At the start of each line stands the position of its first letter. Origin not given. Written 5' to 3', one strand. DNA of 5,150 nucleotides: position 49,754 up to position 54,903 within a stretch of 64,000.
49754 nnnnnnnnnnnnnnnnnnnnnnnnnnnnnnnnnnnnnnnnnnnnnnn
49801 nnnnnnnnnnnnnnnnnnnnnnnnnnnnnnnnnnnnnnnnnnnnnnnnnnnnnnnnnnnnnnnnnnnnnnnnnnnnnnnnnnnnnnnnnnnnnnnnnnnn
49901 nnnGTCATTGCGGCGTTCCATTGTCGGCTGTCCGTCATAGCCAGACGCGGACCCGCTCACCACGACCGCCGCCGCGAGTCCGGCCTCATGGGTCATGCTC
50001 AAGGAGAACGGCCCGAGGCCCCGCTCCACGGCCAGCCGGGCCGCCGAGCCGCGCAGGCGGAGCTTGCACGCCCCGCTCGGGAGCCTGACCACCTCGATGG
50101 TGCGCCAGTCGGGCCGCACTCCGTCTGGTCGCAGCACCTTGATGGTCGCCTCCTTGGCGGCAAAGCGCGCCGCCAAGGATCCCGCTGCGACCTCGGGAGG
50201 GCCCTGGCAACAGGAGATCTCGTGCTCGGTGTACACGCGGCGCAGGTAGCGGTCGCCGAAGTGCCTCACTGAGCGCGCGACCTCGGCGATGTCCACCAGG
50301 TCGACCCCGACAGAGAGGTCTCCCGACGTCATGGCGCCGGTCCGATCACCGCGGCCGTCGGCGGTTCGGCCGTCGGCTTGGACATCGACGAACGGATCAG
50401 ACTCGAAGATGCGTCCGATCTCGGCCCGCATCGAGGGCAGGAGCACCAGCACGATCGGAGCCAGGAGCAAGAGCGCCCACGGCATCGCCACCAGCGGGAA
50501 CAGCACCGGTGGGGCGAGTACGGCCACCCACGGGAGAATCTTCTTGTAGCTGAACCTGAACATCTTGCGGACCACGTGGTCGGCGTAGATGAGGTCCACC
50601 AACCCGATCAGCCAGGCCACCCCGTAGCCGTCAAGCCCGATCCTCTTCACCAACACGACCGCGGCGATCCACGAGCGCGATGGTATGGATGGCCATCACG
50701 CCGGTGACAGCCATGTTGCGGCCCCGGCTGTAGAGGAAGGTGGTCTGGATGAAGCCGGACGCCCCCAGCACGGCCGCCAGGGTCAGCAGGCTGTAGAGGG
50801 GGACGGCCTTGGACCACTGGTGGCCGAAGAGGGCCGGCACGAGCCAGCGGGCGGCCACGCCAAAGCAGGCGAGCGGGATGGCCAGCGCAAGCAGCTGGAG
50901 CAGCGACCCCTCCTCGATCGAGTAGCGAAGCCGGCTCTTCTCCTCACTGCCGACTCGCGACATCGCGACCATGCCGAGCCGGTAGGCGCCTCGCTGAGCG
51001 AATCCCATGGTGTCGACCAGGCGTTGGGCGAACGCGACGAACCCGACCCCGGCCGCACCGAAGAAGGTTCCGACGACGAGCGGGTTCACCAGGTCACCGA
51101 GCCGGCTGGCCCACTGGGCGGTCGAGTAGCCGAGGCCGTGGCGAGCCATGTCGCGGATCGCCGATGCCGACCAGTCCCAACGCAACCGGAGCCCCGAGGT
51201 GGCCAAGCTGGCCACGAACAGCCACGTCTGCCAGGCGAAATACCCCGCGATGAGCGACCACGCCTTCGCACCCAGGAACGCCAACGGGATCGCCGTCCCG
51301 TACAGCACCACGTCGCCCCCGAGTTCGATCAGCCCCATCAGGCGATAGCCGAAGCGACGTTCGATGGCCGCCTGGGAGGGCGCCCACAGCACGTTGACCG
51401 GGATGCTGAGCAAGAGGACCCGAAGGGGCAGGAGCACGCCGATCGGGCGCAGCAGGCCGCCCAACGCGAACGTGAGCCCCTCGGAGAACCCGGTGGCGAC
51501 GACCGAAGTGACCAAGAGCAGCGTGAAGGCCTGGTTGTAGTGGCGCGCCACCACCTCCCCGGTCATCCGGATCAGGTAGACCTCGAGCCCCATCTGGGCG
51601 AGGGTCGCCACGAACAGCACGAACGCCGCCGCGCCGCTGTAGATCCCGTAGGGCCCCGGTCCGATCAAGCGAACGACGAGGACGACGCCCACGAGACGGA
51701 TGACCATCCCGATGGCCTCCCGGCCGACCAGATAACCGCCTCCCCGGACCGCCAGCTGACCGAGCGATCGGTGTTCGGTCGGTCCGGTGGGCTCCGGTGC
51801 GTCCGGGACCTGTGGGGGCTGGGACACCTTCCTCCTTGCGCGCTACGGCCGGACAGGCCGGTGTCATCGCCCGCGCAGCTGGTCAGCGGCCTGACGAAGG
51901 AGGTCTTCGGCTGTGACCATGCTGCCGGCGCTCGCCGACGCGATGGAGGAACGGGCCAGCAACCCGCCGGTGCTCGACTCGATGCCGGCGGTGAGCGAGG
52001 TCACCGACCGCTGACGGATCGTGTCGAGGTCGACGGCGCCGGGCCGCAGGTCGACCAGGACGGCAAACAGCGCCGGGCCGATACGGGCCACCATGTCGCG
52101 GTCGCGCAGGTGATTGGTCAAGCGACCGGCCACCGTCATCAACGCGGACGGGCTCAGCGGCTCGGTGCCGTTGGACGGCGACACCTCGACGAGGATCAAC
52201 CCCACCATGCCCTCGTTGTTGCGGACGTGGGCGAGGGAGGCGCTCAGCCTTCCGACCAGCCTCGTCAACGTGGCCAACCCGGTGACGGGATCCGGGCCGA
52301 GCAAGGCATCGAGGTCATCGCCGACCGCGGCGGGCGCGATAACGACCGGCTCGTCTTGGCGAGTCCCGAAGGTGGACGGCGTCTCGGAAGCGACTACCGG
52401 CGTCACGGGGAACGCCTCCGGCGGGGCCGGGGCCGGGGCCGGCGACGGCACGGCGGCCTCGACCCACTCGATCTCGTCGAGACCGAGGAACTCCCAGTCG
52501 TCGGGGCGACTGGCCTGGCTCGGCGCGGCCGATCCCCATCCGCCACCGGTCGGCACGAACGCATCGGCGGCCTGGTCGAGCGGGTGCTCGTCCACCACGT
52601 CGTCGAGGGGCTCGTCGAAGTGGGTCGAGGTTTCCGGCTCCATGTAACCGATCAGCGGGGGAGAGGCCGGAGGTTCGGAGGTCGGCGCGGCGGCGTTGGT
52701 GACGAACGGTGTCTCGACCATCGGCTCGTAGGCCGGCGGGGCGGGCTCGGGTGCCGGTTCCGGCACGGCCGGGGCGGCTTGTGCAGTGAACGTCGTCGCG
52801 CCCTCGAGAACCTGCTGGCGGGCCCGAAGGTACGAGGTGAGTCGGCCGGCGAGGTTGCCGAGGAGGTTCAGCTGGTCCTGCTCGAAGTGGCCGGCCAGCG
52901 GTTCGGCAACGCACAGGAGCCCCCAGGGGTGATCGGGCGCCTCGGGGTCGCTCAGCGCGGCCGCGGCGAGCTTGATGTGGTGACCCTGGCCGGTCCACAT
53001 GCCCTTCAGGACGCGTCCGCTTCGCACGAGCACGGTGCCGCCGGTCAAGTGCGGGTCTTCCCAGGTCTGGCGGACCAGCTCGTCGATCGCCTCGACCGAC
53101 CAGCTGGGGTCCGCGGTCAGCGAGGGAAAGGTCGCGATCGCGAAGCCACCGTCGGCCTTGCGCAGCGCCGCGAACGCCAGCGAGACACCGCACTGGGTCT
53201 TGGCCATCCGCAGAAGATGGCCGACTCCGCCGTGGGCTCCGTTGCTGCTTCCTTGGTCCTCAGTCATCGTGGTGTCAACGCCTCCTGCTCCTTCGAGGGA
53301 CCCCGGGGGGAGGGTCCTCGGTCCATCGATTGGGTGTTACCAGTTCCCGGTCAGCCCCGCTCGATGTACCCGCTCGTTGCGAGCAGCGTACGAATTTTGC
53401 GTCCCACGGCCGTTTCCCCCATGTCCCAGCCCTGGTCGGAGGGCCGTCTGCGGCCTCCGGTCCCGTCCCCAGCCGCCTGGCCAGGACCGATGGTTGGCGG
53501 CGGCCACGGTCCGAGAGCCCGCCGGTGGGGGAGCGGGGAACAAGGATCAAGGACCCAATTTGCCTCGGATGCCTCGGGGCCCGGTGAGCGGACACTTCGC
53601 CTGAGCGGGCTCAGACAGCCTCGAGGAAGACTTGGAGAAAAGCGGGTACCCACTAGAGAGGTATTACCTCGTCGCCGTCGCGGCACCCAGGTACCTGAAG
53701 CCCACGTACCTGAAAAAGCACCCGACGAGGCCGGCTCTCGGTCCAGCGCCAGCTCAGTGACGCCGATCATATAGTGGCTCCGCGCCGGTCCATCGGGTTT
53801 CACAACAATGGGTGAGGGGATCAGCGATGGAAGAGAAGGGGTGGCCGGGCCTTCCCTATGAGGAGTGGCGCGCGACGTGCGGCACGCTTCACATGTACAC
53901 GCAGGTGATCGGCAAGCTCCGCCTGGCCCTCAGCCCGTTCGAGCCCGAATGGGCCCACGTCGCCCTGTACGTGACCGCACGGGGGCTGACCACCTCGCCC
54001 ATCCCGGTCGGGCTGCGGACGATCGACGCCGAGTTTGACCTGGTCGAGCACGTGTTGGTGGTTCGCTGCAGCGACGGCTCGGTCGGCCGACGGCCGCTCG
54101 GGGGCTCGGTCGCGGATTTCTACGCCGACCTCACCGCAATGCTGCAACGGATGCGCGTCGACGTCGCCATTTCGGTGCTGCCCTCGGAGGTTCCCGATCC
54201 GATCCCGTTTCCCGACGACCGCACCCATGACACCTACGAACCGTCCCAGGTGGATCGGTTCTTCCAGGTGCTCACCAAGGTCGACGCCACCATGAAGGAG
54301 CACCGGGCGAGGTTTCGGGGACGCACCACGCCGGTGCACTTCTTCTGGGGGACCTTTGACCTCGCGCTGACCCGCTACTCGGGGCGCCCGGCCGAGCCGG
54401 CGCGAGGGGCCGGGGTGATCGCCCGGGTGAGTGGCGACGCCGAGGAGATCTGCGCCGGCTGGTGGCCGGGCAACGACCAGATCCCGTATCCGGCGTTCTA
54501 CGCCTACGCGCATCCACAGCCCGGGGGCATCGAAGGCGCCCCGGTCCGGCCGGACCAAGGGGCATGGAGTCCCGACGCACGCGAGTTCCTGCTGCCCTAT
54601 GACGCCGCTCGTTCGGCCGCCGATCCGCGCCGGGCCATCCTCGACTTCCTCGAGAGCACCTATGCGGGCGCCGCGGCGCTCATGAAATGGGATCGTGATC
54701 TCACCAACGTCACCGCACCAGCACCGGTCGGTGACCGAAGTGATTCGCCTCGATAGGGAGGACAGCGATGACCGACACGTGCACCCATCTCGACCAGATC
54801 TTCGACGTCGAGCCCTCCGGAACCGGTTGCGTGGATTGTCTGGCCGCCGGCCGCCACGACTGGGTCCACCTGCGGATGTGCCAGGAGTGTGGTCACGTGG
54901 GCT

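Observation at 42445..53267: Aminoacyl-carrier-protein cassette (aaRS-like ligase + carrier protein + ACAD + AcpS + DUF1839) embedded in a Wzx/Wzy polysaccharide operon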

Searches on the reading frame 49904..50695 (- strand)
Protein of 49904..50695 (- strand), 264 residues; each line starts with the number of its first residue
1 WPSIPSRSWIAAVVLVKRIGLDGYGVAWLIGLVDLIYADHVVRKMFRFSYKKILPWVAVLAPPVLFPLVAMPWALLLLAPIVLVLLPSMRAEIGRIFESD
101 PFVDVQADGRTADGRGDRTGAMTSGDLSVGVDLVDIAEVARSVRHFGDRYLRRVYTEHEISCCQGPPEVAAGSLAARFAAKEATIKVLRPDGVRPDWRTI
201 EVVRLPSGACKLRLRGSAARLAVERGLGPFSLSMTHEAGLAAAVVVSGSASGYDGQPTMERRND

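Call 8: search_protein_families(library=pfam, proteins=[window:49904-50695:-], max_evalue=0.01)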
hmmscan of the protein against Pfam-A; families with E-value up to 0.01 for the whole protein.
window:49904-50695:- (264 aa): 1 family
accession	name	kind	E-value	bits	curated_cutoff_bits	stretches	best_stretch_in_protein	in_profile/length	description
PF01648.25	ACPS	-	1.5e-13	51.2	25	1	128-226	1-100/111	4'-phosphopantetheinyl transferase superfamily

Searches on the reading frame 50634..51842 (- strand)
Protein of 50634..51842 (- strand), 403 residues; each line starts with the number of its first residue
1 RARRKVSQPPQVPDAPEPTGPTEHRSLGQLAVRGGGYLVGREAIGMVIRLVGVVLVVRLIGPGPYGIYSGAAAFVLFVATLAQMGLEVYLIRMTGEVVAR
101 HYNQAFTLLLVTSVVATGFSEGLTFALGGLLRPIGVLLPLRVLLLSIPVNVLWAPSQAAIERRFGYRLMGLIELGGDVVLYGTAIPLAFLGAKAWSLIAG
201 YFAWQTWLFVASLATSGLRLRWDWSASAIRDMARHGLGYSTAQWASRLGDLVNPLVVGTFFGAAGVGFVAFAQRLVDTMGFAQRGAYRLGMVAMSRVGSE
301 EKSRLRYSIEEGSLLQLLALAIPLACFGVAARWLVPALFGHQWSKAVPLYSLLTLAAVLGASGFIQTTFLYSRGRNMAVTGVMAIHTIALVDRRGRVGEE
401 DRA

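Call 8: search_protein_families(library=pfam, proteins=[window:50634-51842:-], max_evalue=0.01)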
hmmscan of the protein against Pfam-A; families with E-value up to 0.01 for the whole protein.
window:50634-51842:- (403 aa): 2 families
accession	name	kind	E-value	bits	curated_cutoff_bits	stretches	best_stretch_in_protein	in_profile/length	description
PF13440.11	Polysacc_synt_3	-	3.5e-31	109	23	1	56-348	2-293/293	Polysaccharide biosynthesis protein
PF01943.22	Polysacc_synt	-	2.6e-08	34.1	28.2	1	32-276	2-251/274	Polysaccharide biosynthesis protein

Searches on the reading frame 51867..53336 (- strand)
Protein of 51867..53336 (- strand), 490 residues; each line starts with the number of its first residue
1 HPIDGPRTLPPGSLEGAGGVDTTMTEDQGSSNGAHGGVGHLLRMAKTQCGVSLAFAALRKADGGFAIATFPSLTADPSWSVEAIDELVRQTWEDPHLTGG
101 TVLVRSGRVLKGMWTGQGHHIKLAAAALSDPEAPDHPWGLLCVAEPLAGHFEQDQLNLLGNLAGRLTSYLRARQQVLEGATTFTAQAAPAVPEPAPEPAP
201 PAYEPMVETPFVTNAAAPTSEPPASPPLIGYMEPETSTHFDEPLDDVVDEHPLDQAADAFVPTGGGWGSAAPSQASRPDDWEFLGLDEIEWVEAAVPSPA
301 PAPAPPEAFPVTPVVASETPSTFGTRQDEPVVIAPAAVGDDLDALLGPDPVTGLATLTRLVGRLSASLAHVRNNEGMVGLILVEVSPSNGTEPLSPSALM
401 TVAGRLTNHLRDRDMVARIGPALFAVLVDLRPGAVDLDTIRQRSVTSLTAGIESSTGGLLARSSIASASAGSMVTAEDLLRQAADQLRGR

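Call 8: search_protein_families(library=pfam, proteins=[window:51867-53336:-], max_evalue=0.01)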
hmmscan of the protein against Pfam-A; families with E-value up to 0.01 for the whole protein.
window:51867-53336:- (490 aa): 1 family
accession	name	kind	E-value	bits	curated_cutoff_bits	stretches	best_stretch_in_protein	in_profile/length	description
PF00990.26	GGDEF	-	1.6e-05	25.1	23.8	1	397-487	57-151/161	Diguanylate cyclase, GGDEF domain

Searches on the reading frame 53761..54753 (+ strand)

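Call 8: search_protein_families(library=pfam, proteins=[window:53761-54753:+], max_evalue=0.01)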
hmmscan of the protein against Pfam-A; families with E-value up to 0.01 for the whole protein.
window:53761-54753:+ (331 aa): 1 family
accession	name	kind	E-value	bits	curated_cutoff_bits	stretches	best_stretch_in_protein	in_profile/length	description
PF19459.4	DUF5996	-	2.6e-106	355.5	25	1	28-314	1-293/296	Family of unknown function (DUF5996)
